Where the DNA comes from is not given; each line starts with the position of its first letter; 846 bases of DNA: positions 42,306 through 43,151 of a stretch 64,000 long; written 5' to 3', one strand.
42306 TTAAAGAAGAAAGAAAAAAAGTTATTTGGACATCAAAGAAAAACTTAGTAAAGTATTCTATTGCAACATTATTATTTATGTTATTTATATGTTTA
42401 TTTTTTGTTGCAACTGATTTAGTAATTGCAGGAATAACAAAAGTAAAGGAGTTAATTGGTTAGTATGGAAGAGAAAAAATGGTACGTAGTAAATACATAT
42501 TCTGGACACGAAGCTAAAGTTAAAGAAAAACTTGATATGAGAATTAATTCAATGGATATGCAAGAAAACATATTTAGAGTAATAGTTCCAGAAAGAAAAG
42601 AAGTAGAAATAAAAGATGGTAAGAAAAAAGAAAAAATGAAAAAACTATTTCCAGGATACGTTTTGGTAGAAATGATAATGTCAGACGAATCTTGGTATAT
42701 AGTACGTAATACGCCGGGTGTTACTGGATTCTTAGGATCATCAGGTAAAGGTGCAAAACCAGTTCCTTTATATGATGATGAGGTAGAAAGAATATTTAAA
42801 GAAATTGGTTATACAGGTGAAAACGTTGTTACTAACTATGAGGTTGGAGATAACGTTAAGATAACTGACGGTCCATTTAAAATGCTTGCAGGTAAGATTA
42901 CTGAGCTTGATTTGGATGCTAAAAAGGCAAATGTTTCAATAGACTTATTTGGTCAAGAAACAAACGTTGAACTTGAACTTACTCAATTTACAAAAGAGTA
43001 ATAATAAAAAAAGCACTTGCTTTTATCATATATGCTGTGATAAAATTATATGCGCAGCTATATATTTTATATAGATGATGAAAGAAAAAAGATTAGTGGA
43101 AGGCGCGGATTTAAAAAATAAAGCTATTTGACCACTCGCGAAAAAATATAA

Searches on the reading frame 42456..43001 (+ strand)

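Call 15: search_protein_families(library=pfam, proteins=[window:42456-43001:+], max_evalue=0.00001)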
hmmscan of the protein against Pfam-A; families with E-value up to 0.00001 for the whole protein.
window:42456-43001:+ (181 aa): 1 family
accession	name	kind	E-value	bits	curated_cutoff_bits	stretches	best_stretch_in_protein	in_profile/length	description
PF02357.24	NusG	-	1e-31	109.7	22.2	1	7-113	1-92/93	Transcription termination factor nusG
